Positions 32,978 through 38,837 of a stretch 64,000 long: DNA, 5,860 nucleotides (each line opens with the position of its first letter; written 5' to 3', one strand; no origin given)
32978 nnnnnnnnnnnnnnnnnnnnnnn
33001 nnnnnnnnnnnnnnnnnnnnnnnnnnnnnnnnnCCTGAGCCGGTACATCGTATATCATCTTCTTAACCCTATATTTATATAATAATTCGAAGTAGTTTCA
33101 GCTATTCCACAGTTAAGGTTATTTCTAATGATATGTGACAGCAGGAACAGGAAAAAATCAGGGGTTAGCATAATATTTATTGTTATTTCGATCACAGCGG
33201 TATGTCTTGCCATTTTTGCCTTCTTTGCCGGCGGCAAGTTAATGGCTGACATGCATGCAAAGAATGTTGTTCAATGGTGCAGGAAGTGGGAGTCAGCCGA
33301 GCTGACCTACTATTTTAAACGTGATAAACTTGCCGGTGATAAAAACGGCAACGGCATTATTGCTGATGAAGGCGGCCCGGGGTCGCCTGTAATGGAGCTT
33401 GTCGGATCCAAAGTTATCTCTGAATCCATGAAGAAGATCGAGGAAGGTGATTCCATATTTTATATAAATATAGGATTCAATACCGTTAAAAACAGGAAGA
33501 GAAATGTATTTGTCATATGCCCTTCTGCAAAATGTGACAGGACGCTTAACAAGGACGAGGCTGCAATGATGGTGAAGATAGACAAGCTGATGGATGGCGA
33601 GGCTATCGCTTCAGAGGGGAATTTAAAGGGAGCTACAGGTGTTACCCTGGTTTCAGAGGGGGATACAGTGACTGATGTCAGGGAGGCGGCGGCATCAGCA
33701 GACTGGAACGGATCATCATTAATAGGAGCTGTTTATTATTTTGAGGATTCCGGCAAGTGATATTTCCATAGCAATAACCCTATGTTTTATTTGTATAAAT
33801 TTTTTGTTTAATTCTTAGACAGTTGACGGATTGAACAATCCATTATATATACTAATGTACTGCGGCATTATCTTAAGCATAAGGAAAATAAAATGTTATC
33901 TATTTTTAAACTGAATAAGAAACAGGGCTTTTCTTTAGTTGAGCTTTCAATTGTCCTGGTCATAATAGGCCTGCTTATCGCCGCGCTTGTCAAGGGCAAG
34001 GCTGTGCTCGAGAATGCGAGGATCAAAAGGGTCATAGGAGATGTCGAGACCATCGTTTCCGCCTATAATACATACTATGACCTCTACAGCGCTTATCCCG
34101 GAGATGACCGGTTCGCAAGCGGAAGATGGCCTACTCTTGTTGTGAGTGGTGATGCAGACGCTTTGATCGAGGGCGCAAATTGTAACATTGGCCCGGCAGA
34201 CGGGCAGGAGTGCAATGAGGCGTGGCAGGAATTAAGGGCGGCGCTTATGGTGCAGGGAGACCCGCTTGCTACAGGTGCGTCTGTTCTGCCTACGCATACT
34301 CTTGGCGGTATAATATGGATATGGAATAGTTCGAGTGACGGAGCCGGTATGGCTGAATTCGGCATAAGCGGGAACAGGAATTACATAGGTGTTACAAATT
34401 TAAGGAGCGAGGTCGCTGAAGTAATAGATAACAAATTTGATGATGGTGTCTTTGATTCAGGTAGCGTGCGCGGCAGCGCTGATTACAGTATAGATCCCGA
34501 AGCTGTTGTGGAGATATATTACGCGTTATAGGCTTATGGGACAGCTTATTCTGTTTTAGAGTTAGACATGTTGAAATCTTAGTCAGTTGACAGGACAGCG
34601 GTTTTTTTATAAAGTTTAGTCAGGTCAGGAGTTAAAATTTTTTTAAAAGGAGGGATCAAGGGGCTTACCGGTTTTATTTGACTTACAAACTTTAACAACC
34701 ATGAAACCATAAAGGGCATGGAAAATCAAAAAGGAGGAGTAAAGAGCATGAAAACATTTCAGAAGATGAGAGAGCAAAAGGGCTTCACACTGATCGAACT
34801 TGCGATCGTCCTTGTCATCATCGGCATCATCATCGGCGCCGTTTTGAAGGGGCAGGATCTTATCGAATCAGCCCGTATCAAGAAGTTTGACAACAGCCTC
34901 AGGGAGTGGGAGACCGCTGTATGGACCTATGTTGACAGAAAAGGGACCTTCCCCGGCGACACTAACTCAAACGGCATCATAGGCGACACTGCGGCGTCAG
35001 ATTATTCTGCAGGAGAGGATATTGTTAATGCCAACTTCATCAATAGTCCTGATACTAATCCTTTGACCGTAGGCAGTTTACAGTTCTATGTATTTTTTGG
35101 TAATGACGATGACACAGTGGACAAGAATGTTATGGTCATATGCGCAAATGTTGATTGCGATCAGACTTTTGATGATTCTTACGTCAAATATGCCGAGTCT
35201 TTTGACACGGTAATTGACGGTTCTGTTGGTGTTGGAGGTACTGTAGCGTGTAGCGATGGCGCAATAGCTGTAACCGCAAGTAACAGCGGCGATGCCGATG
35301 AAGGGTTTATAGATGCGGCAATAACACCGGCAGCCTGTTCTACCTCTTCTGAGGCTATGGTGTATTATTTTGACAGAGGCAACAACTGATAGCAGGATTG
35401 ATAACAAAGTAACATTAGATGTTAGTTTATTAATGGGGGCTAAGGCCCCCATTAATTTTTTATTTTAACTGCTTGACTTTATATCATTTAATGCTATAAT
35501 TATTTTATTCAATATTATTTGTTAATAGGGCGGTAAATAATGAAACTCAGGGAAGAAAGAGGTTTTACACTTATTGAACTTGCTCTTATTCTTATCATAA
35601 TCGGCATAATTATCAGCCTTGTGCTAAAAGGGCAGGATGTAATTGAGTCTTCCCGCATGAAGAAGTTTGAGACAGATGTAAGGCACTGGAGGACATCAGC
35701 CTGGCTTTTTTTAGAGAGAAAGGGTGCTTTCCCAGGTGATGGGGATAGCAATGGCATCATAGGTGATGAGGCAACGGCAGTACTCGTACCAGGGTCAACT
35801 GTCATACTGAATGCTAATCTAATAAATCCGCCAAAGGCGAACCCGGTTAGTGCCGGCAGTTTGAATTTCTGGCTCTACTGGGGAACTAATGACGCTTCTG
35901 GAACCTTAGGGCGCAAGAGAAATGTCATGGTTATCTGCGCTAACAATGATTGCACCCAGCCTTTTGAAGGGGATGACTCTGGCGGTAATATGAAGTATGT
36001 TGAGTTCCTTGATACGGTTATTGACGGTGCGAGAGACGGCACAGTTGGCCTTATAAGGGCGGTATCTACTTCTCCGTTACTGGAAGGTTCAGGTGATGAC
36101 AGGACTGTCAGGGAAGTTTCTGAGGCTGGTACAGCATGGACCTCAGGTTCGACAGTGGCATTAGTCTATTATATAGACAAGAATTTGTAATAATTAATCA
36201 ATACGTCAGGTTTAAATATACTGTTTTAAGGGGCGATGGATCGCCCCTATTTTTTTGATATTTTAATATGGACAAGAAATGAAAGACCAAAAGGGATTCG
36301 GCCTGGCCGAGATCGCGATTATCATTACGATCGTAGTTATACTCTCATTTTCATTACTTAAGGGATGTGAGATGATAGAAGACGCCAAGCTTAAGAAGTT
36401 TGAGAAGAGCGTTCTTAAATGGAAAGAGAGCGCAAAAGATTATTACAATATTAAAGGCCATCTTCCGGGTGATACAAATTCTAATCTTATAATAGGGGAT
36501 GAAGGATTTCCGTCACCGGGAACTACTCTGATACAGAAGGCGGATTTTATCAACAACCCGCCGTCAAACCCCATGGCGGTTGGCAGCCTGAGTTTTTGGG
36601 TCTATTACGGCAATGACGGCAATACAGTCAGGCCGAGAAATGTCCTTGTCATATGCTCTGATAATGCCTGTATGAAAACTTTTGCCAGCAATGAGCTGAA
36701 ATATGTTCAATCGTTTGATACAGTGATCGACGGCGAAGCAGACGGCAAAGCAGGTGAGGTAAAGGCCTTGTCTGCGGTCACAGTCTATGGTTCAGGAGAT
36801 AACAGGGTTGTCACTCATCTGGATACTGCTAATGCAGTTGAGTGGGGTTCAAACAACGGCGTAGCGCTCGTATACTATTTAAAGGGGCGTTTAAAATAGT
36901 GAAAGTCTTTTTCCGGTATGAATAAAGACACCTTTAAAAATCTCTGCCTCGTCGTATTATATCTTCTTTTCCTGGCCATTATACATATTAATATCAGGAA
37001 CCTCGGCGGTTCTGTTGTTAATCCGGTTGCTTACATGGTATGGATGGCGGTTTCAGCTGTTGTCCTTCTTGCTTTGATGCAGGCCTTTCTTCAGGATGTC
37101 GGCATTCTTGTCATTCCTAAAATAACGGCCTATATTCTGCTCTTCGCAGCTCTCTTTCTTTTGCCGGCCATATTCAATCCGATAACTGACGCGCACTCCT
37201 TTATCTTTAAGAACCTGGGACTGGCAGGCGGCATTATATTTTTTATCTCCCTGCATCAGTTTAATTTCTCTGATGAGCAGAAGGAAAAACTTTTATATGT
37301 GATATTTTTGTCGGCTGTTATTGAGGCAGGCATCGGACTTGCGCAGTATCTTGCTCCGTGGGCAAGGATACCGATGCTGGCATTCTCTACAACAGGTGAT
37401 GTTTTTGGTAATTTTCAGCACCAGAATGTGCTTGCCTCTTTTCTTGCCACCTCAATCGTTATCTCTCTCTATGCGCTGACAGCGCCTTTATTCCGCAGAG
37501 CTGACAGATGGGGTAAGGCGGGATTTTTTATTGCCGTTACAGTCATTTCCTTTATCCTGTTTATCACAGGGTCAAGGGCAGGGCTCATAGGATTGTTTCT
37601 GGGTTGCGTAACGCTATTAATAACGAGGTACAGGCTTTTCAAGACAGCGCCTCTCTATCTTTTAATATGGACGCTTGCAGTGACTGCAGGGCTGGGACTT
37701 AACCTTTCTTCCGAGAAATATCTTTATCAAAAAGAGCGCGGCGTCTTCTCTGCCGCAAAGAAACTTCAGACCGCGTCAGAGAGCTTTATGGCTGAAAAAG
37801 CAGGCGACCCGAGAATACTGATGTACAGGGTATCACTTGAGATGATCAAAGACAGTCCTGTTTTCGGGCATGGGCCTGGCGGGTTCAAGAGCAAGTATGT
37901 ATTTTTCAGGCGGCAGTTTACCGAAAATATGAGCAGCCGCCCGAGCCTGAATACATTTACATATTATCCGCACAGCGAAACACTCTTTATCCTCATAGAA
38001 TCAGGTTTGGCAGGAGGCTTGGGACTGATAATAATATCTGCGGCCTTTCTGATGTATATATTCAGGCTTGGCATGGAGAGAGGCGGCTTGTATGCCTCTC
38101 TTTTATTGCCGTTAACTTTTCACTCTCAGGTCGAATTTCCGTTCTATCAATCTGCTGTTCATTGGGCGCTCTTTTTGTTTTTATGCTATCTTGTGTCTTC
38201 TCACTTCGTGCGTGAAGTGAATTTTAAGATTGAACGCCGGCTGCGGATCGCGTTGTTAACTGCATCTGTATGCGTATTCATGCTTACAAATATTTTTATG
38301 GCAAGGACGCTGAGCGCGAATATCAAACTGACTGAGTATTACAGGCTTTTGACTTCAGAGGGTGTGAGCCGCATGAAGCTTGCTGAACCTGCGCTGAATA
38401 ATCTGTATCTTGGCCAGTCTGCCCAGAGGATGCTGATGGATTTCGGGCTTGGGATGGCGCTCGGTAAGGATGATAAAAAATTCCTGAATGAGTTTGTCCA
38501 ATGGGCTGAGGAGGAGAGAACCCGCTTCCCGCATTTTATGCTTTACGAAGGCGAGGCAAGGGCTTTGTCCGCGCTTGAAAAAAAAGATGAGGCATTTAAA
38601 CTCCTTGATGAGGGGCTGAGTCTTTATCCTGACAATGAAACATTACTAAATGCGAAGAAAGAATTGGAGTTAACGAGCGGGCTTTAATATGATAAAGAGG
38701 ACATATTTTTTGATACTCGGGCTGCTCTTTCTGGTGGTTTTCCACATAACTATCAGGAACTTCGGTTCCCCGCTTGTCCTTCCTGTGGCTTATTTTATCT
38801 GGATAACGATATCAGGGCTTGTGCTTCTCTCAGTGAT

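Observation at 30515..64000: At least 33 kb MSH-type type IV filament locus with an inflated modular pilin repertoire and its own modification block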

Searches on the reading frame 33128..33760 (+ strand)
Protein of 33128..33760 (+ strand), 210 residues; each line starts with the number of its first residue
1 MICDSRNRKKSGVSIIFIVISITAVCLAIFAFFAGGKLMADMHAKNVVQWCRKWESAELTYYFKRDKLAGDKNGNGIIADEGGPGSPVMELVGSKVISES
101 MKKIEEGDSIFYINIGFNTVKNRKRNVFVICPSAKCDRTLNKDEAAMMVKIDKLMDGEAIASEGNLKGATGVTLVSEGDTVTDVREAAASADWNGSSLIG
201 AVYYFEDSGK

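Call 5: search_protein_families(library=pfam, proteins=[window:33128-33760:+], max_evalue=0.01)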
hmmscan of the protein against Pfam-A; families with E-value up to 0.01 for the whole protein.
window:33128-33760:+ (210 aa): 0 families

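Call 11: search_protein_families(library=ncbifam, proteins=[window:33128-33760:+], max_evalue=0.01)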
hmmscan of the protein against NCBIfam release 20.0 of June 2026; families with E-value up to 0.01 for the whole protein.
window:33128-33760:+ (210 aa): 0 families

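Call 75: search_solved_structures(query=A2, max_evalue=1)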
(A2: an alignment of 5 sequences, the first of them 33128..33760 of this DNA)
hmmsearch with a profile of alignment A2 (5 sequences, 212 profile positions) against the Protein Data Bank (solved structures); distinct sequences matched with E-value up to 1: 17.
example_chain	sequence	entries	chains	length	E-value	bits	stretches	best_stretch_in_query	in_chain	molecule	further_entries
5kua_A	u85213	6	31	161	1e-07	34.9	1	13-115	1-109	pilin | Neisseria meningitidis PilE variant SB-GATDH | Neisseria meningitidis PilE, SB-DATDH variant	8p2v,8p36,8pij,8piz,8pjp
8p3b_A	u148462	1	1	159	4.1e-07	32.9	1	13-113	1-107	Fimbrial protein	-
9egp_A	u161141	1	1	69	4.8e-06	29.4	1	4-69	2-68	Geopilin domain 1 protein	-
7tgg_A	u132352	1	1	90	8.6e-05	25.3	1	4-31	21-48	Geopilin domain 1 protein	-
2hi2_A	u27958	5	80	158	0.00034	23.4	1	13-79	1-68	Fimbrial protein | PilA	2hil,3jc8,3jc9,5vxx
9lab_B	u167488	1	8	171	0.00036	23.3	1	7-83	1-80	MSHA major pilin subunit MshA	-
1ay2_A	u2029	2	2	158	0.00041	23.1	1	13-79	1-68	TYPE 4 PILIN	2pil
9laa_A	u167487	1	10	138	0.0012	21.6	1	1-32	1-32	Type IV pilin protein PilA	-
9iuf_A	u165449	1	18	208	0.0047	19.7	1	14-104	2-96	CFA/III pilin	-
8pfb_G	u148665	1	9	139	0.014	18.1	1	13-66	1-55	Type IV pilin PilE1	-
5jw8_A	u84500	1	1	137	0.068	15.9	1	53-115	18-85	Major pilin PilE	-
8tj2_C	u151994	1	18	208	0.16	14.7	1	13-69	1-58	Type IV major pilin protein PilA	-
8qqj_J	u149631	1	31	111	0.28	13.8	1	13-59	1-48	Type IV narrow pilus major component PilA5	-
5wda_A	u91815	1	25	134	0.45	13.2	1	13-74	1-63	General secretion pathway protein G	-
8uhf_A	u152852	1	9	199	0.47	13.1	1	14-74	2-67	Toxin co-regulated pilin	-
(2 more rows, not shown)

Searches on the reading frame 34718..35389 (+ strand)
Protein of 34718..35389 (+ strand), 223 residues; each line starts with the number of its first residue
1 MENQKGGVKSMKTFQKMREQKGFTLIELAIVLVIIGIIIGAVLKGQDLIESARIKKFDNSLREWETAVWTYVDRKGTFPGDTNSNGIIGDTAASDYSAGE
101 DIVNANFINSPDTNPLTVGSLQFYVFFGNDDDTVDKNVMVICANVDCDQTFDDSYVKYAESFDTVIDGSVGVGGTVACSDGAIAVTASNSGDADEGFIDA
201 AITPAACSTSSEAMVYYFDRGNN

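Call 5: search_protein_families(library=pfam, proteins=[window:34718-35389:+], max_evalue=0.01)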
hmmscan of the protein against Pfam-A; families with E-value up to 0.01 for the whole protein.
window:34718-35389:+ (223 aa): 1 family
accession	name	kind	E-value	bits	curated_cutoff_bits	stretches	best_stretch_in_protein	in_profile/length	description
PF07963.17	N_methyl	-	1.5e-08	34.3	21.2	1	17-43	1-27/27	Prokaryotic N-terminal methylation motif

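Call 11: search_protein_families(library=ncbifam, proteins=[window:34718-35389:+], max_evalue=0.01)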
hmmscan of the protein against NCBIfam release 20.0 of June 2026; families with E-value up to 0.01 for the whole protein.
window:34718-35389:+ (223 aa): 6 families
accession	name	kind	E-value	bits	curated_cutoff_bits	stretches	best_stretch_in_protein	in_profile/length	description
TIGR02532.1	IV_pilin_GFxxxE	domain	2.4e-07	30.3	16.3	1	20-43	1-24/24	prepilin-type N-terminal cleavage/methylation domain-containing protein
TIGR01708.2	typeII_sec_gspH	equivalog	9.2e-07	29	80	1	20-44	1-25/169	type II secretion system minor pseudopilin GspH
TIGR01710.1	typeII_sec_gspG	equivalog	2.8e-05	24.2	88.85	1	21-81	1-62/134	type II secretion system major pseudopilin GspG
NF007862.0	PRK10574.1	equivalog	0.0001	22.4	138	1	17-91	1-77/145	prepilin peptidase-dependent pilin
NF040999.1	pilin_ComGC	equivalog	0.00084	19.5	75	1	20-39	1-20/84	competence type IV pilus major pilin ComGC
NF007800.0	PRK10506.1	equivalog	0.0025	17.6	158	1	16-41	4-29/163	prepilin peptidase-dependent protein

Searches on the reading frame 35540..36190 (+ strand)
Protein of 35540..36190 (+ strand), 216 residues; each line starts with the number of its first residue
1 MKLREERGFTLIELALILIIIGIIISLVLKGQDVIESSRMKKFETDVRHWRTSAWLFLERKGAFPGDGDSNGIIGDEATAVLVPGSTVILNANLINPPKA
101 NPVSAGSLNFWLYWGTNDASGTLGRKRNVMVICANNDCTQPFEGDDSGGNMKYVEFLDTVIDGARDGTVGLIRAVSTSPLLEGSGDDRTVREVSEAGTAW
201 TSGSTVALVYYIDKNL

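Call 5: search_protein_families(library=pfam, proteins=[window:35540-36190:+], max_evalue=0.01)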
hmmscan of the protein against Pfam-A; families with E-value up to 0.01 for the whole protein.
window:35540-36190:+ (216 aa): 1 family
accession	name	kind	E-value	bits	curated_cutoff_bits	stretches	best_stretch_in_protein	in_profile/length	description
PF07963.17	N_methyl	-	0.0005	20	21.2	1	5-29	3-27/27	Prokaryotic N-terminal methylation motif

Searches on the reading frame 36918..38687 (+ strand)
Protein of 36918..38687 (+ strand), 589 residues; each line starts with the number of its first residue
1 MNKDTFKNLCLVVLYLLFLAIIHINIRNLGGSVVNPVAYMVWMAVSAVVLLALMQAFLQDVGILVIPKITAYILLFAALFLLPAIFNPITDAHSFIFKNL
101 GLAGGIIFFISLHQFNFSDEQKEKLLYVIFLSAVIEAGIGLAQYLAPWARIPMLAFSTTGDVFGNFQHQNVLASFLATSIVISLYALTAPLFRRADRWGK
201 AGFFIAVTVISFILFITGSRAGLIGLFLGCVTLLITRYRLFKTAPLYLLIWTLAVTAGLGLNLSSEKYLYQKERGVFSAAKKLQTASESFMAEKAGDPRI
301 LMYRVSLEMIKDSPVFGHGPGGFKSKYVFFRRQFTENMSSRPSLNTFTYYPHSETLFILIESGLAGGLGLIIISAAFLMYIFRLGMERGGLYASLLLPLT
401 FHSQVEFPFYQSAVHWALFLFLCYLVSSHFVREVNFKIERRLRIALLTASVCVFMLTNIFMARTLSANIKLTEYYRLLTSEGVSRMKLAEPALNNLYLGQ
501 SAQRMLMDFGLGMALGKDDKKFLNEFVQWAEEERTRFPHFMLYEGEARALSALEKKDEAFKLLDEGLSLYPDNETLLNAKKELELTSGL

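Call 5: search_protein_families(library=pfam, proteins=[window:36918-38687:+], max_evalue=0.01)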
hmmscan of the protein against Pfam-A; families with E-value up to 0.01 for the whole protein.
window:36918-38687:+ (589 aa): 4 families
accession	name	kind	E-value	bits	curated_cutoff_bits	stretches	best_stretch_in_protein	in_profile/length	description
PF04932.20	Wzy_C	-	4.3e-19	69.2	31.7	1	206-370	2-148/149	O-Antigen ligase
PF11846.14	Wzy_C_2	-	1.4e-18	68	28.5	1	394-577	5-183/191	Virulence factor membrane-bound polymerase, C-terminal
PF15864.10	PglL_A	-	4.3e-05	23.7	25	1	163-185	2-24/26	Protein glycosylation ligase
PF13428.12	TPR_14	-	0.0092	17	23.5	0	547-579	8-40/44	Tetratricopeptide repeat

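Call 11: search_protein_families(library=ncbifam, proteins=[window:36918-38687:+], max_evalue=0.01)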
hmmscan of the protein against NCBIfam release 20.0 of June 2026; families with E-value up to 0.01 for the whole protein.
window:36918-38687:+ (589 aa): 0 families

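Call 40: search_solved_structures(query=window:36918-38687:+, max_evalue=1)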
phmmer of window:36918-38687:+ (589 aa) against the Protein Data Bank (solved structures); distinct sequences matched with E-value up to 1: 4.
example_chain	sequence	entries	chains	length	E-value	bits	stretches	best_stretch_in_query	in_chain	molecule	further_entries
7tpg_B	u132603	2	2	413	0.0033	19.4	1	203-377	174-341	Putative cell surface polysaccharide polymerase/ligase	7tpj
7rqf_A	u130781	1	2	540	0.1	14.5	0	525-581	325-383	TPR repeat-containing protein PA4667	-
8sxe_C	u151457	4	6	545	0.1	14.5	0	525-581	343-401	TPR repeat-containing protein PA4667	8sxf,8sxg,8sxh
2klr_A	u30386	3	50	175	0.25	13.2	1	146-203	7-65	Alpha-crystallin B chain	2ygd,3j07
